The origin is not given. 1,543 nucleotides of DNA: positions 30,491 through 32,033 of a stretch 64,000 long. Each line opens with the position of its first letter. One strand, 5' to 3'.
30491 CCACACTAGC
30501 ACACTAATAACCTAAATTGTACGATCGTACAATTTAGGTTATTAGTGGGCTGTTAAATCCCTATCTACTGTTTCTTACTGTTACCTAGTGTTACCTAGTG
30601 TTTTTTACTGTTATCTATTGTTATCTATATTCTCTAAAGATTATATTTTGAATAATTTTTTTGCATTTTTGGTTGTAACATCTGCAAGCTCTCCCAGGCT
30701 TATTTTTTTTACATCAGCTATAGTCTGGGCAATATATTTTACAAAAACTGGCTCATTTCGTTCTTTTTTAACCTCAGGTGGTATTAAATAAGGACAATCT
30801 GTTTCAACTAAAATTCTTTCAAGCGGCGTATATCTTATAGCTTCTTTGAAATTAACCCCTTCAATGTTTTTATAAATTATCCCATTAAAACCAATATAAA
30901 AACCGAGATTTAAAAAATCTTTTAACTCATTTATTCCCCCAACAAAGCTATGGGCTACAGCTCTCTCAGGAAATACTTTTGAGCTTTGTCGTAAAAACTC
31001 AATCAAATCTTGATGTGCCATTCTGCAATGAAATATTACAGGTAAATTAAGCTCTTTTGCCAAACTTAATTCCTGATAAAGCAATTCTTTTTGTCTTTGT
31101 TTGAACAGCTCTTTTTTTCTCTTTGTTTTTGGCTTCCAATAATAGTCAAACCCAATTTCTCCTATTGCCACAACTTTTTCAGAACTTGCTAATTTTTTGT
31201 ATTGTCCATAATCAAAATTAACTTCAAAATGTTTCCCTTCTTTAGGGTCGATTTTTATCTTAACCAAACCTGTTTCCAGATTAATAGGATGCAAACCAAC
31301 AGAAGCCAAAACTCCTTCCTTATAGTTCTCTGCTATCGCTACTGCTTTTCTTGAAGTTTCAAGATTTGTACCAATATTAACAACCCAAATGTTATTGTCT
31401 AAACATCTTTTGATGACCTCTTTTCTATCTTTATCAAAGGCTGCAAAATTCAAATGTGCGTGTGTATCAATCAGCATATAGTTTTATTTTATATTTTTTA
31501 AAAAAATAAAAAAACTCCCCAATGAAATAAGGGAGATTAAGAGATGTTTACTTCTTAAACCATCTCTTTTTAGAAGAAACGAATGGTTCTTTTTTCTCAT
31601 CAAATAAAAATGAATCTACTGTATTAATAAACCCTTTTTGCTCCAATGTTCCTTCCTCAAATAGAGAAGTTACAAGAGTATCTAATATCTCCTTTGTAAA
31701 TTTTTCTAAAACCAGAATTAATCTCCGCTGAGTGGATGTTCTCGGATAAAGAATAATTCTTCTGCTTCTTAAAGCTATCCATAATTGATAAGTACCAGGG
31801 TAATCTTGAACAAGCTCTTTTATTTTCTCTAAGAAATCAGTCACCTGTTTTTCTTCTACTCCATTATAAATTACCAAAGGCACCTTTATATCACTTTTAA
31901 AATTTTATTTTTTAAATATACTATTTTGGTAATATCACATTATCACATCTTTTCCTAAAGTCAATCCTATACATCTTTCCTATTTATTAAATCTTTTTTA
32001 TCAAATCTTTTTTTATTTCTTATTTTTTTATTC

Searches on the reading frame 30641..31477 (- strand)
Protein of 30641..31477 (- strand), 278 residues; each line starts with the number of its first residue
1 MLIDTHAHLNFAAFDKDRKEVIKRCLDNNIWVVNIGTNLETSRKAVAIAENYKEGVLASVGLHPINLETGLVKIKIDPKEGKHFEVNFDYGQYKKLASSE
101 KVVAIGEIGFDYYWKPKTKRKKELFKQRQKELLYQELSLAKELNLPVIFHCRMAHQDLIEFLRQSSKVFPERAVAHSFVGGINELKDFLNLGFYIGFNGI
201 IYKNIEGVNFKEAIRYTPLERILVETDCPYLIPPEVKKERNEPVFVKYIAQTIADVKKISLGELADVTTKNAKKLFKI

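Call 11: find_encoding_contigs(protein=window:30641-31477:-, flank=5000, max_places=10)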
Protein window:30641-31477:- (278 aa): 7 contigs read that carry it; 5 places shown.
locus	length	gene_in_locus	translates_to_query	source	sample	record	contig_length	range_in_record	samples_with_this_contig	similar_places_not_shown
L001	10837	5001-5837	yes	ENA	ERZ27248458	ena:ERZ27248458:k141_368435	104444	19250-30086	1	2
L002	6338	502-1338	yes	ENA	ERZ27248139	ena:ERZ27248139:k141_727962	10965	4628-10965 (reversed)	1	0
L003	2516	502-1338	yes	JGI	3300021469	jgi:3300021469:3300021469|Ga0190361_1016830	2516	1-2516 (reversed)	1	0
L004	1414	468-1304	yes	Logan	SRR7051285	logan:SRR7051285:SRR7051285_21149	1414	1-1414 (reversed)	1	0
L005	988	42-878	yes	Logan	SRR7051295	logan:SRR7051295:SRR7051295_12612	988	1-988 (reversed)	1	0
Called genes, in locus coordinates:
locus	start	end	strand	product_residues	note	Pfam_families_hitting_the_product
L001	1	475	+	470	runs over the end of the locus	PF00587:tRNA-synt_2b, PF03129:HGTP_anticodon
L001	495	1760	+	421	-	PF00675:Peptidase_M16, PF05193:Peptidase_M16_C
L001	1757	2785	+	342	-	PF01594:AI-2E_transport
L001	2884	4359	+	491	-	PF00133:tRNA-synt_1, PF01406:tRNA-synt_1e, PF09334:tRNA-synt_1g, PF00133:tRNA-synt_1, PF08264:Anticodon_1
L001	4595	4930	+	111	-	-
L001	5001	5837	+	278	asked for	PF01026:TatD_DNase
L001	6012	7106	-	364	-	PF00850:Hist_deacetyl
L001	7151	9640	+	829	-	PF00133:tRNA-synt_1, PF01406:tRNA-synt_1e (faint), PF09334:tRNA-synt_1g, PF13603:tRNA-synt_1_2, PF00133:tRNA-synt_1, PF09334:tRNA-synt_1g (weak), PF08264:Anticodon_1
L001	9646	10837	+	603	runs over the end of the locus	PF13522:GATase_6, PF13537:GATase_7, PF01380:SIS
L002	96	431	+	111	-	-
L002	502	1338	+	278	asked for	PF01026:TatD_DNase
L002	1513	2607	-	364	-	PF00850:Hist_deacetyl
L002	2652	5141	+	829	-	PF00133:tRNA-synt_1, PF01406:tRNA-synt_1e (faint), PF09334:tRNA-synt_1g, PF13603:tRNA-synt_1_2, PF00133:tRNA-synt_1, PF09334:tRNA-synt_1g (weak), PF08264:Anticodon_1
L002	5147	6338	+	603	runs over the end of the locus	PF13522:GATase_6, PF13537:GATase_7, PF01380:SIS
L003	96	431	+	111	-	-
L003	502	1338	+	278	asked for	PF01026:TatD_DNase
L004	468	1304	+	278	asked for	PF01026:TatD_DNase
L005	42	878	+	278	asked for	PF01026:TatD_DNase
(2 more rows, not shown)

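Call 16: find_homologous_proteins(query=window:30641-31477:-, max_evalue=1e-40)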
Query window:30641-31477:- (278 aa): 5207 proteins with E <= 1e-40 among 8000 candidates; the best 120 are listed.
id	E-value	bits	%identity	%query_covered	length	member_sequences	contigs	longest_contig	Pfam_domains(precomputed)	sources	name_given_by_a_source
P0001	1.1e-181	620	100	100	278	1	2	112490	PF01026.28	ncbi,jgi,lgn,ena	-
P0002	2.8e-137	474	74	100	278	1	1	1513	PF01026.28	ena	-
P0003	3.2e-137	474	74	100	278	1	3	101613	PF01026.28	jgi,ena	-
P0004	9.9e-135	466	73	100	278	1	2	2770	PF01026.28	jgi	-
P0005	1.8e-133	462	72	100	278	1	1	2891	PF01026.28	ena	-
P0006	2.5e-133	461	71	100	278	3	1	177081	PF01026.28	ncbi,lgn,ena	-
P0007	2.7e-132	458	70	100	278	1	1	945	PF01026.28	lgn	-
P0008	1.7e-131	455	71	100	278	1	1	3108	PF01026.28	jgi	-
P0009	5.0e-131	454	70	100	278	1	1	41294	PF01026.28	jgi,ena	-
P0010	1.5e-130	452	69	100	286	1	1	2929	PF01026.28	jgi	-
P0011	4.0e-129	448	69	100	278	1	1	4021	PF01026.28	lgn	-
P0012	4.6e-129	447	68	100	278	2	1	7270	PF01026.28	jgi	-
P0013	1.9e-128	445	70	99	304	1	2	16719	PF01026.28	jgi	jgi:TatD DNase family protein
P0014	2.8e-128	445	68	100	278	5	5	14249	PF01026.28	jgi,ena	-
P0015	8.8e-128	443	68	100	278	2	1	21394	PF01026.28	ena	-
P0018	5.7e-127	441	68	100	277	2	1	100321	PF01026.28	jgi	jgi:TatD DNase family protein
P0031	8.4e-122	424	65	100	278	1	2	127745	PF01026.28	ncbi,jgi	-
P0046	4.2e-120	418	64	100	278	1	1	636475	PF01026.28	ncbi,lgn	-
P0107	9.1e-116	404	62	100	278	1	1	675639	PF01026.28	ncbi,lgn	ncbi:MAG: TatD family hydrolase [Candidatus Nealsonbacteria bacterium]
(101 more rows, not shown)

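Call 17: find_encoding_contigs(protein=P0003, flank=4000, max_places=3)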
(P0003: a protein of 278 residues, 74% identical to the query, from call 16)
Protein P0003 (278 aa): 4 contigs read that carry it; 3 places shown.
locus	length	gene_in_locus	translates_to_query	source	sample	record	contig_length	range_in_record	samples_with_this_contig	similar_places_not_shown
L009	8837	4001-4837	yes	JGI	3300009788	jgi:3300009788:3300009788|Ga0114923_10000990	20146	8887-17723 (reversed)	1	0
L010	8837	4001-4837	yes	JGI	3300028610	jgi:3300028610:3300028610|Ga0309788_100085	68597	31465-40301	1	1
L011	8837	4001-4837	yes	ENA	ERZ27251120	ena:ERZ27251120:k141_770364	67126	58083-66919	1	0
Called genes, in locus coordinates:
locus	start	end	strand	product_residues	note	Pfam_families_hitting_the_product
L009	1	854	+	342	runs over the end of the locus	PF01594:AI-2E_transport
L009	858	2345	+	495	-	PF00133:tRNA-synt_1, PF01406:tRNA-synt_1e (faint), PF09334:tRNA-synt_1g, PF00133:tRNA-synt_1, PF08264:Anticodon_1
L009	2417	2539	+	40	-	-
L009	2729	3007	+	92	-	-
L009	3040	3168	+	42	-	-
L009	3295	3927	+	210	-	-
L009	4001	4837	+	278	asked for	PF01026:TatD_DNase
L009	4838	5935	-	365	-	PF00850:Hist_deacetyl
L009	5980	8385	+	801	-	PF00133:tRNA-synt_1, PF01406:tRNA-synt_1e (faint), PF09334:tRNA-synt_1g, PF13603:tRNA-synt_1_2, PF00133:tRNA-synt_1, PF08264:Anticodon_1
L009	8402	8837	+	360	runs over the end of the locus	PF13522:GATase_6, PF13537:GATase_7, PF01380:SIS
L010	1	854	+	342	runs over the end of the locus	PF01594:AI-2E_transport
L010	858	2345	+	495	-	PF00133:tRNA-synt_1, PF01406:tRNA-synt_1e (faint), PF09334:tRNA-synt_1g, PF00133:tRNA-synt_1, PF08264:Anticodon_1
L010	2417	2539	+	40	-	-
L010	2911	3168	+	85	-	-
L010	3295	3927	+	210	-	-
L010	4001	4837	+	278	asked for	PF01026:TatD_DNase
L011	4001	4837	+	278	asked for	PF01026:TatD_DNase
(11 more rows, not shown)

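Call 18: find_encoding_contigs(protein=P0006, flank=4000, max_places=3)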
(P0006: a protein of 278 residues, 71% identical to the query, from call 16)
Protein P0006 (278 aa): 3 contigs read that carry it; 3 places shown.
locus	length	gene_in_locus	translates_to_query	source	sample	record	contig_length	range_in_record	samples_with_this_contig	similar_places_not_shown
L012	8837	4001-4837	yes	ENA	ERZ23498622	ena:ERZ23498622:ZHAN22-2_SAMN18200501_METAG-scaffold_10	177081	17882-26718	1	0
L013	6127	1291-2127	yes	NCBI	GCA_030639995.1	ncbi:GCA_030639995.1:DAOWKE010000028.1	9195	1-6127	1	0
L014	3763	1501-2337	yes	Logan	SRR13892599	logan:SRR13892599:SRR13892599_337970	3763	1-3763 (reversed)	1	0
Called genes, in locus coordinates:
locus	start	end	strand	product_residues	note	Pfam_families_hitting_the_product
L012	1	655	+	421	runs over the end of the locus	PF00675:Peptidase_M16, PF05193:Peptidase_M16_C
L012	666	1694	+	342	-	PF01594:AI-2E_transport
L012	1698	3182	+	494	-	PF00133:tRNA-synt_1, PF09334:tRNA-synt_1g, PF00133:tRNA-synt_1, PF01406:tRNA-synt_1e, PF08264:Anticodon_1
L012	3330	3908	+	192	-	-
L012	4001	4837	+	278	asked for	PF01026:TatD_DNase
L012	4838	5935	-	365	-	PF00850:Hist_deacetyl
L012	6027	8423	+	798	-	PF00133:tRNA-synt_1, PF01406:tRNA-synt_1e (faint), PF09334:tRNA-synt_1g, PF13603:tRNA-synt_1_2, PF00133:tRNA-synt_1, PF08264:Anticodon_1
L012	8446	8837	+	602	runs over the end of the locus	PF13522:GATase_6, PF13537:GATase_7, PF01380:SIS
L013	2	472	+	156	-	?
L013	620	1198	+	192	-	-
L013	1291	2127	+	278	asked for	PF01026:TatD_DNase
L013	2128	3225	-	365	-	PF00850:Hist_deacetyl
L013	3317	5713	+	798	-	PF00133:tRNA-synt_1, PF01406:tRNA-synt_1e (faint), PF09334:tRNA-synt_1g, PF13603:tRNA-synt_1_2, PF00133:tRNA-synt_1, PF08264:Anticodon_1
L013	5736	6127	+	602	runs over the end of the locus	PF13522:GATase_6, PF13537:GATase_7, PF01380:SIS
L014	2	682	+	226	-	?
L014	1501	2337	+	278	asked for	PF01026:TatD_DNase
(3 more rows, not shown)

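Call 19: find_encoding_contigs(protein=P0009, flank=4000, max_places=3)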
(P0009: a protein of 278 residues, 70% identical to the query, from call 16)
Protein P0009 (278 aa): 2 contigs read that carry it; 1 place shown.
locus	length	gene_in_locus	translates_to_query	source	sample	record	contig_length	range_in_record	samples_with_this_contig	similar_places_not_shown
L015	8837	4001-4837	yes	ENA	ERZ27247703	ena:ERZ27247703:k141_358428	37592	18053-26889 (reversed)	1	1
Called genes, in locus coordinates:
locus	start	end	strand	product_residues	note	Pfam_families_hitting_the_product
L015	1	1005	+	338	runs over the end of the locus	PF01594:AI-2E_transport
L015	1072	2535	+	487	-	PF00133:tRNA-synt_1, PF01406:tRNA-synt_1e (weak), PF09334:tRNA-synt_1g, PF00133:tRNA-synt_1 (weak), PF09334:tRNA-synt_1g, PF00133:tRNA-synt_1, PF01406:tRNA-synt_1e (weak), PF08264:Anticodon_1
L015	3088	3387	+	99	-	-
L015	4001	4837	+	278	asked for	PF01026:TatD_DNase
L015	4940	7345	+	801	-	PF00133:tRNA-synt_1, PF01406:tRNA-synt_1e (faint), PF09334:tRNA-synt_1g, PF13603:tRNA-synt_1_2, PF00133:tRNA-synt_1, PF08264:Anticodon_1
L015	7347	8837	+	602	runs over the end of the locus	PF13522:GATase_6, PF13537:GATase_7, PF01380:SIS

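Call 28: find_encoding_contigs(protein=P0018, flank=3000, max_places=1)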
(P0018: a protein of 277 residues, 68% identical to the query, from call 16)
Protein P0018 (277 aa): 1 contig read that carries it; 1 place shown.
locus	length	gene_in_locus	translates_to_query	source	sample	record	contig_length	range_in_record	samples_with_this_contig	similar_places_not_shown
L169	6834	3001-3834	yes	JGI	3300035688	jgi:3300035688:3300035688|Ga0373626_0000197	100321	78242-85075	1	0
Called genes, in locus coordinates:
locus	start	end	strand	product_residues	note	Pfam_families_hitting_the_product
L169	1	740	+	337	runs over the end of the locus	PF01594:AI-2E_transport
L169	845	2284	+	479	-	PF00133:tRNA-synt_1, PF01406:tRNA-synt_1e (weak), PF09334:tRNA-synt_1g, PF00133:tRNA-synt_1, PF01406:tRNA-synt_1e (weak), PF08264:Anticodon_1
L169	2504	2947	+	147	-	-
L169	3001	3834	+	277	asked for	PF01026:TatD_DNase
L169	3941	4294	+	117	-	-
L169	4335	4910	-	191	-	PF00293:NUDIX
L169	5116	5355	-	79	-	-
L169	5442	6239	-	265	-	PF00696:AA_kinase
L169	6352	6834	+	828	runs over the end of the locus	PF00133:tRNA-synt_1, PF01406:tRNA-synt_1e (faint), PF09334:tRNA-synt_1g, PF13603:tRNA-synt_1_2, PF00133:tRNA-synt_1, PF08264:Anticodon_1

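Call 29: find_encoding_contigs(protein=P0031, flank=3000, max_places=1)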
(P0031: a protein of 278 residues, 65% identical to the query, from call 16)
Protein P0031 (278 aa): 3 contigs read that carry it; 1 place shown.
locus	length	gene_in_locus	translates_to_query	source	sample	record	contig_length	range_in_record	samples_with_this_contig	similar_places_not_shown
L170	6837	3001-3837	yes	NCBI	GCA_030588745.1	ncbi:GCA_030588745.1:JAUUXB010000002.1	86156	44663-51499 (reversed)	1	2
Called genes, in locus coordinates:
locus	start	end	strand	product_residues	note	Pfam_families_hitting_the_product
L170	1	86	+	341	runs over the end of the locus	PF01594:AI-2E_transport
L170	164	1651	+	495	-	PF00133:tRNA-synt_1, PF09334:tRNA-synt_1g, PF00133:tRNA-synt_1, PF01406:tRNA-synt_1e (weak), PF08264:Anticodon_1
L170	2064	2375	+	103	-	-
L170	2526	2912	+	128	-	-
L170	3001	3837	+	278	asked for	PF01026:TatD_DNase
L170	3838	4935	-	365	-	PF00850:Hist_deacetyl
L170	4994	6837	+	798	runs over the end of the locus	PF00133:tRNA-synt_1, PF01406:tRNA-synt_1e (faint), PF09334:tRNA-synt_1g, PF13603:tRNA-synt_1_2, PF00133:tRNA-synt_1, PF08264:Anticodon_1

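Call 30: find_encoding_contigs(protein=P0046, flank=3000, max_places=1)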
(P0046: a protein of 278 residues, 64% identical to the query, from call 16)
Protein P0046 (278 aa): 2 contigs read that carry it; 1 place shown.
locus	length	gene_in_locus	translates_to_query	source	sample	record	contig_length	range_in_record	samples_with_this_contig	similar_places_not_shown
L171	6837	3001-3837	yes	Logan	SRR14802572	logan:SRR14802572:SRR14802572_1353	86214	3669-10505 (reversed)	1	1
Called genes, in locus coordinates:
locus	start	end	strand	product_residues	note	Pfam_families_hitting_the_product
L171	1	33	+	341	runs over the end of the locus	PF01594:AI-2E_transport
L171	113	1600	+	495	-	PF00133:tRNA-synt_1, PF09334:tRNA-synt_1g, PF00133:tRNA-synt_1, PF01406:tRNA-synt_1e (weak), PF08264:Anticodon_1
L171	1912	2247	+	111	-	-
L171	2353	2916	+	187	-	-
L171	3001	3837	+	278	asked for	PF01026:TatD_DNase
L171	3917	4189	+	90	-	-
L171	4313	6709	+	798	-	PF00133:tRNA-synt_1, PF01406:tRNA-synt_1e (faint), PF09334:tRNA-synt_1g, PF13603:tRNA-synt_1_2, PF00133:tRNA-synt_1, PF08264:Anticodon_1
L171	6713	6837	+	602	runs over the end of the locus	PF13230:GATase_4 (weak), PF13522:GATase_6, PF13537:GATase_7, PF01380:SIS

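Call 31: find_encoding_contigs(protein=P0107, flank=3000, max_places=1)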
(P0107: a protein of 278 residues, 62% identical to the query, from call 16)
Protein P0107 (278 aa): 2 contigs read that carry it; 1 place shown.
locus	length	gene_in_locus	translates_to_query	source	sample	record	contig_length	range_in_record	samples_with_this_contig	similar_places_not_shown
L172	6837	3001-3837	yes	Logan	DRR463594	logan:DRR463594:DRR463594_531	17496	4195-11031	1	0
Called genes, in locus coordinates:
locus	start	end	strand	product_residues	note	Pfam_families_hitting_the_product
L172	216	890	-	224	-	-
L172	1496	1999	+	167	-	PF00877:NLPC_P60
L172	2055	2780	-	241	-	-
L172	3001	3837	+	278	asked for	PF01026:TatD_DNase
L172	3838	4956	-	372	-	PF00850:Hist_deacetyl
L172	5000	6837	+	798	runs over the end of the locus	PF00133:tRNA-synt_1, PF01406:tRNA-synt_1e (faint), PF09334:tRNA-synt_1g, PF13603:tRNA-synt_1_2, PF00133:tRNA-synt_1, PF08264:Anticodon_1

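Call 56: find_encoding_contigs(protein=P0004, flank=3000, max_places=2)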
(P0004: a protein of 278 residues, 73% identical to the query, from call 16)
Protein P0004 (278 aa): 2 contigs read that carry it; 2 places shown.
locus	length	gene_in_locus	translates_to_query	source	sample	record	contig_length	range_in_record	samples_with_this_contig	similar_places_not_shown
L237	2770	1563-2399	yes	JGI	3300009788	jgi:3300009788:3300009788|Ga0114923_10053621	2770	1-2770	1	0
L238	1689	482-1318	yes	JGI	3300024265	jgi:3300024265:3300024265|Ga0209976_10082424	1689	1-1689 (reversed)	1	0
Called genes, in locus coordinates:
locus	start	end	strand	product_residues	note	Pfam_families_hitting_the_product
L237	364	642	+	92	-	-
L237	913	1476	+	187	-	-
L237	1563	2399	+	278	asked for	PF01026:TatD_DNase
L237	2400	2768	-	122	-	?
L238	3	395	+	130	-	?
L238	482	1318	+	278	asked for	PF01026:TatD_DNase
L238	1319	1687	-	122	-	?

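Call 68: search_protein_families(library=ncbifam, proteins=[window:30641-31477:-], max_evalue=0.01)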
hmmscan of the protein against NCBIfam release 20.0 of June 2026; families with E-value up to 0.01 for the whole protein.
window:30641-31477:- (278 aa): 5 families
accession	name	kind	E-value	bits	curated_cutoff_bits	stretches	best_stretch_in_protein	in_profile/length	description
TIGR00010.1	TIGR00010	subfamily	3.2e-69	233.2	206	1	2-277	1-252/253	YchF/TatD family DNA exonuclease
NF008075.0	PRK10812.1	equivalog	3.8e-46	157.5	438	1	1-278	2-256/265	metal-dependent hydrolase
NF007745.0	PRK10425.1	equivalog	3.6e-43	147.7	395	1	6-278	5-258/260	3'-5' ssDNA/RNA exonuclease TatD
NF008522.0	PRK11449.1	equivalog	1.1e-30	106.7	481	1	2-278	5-258/259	metal-dependent hydrolase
NF041926.1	QatD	equivalog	1.2e-19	70.3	230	1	4-275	1-239/239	Qat anti-phage system TatD family nuclease QatD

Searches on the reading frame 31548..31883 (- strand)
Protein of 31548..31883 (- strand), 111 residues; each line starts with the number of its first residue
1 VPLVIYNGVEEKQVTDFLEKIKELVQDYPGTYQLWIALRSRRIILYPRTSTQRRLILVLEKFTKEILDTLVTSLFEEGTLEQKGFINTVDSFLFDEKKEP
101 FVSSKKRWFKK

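Call 39: search_protein_families(library=pfam, proteins=[window:31548-31883:-], max_evalue=0.01)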
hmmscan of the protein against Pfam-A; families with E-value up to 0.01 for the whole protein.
window:31548-31883:- (111 aa): 0 families

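Call 67: search_protein_families(library=phrogs, proteins=[window:31548-31883:-], max_evalue=1)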
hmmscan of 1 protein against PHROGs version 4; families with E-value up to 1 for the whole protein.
window:31548-31883:- (111 aa): 1 family
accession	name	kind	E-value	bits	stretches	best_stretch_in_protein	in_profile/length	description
phrog_3151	-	moron, auxiliary metabolic gene and host takeover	0.19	13.6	0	10-28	63-81/87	inhibitor of MrcBC restriction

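Call 68: search_protein_families(library=ncbifam, proteins=[window:31548-31883:-], max_evalue=0.01)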
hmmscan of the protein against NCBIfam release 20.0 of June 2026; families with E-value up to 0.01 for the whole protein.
window:31548-31883:- (111 aa): 0 families
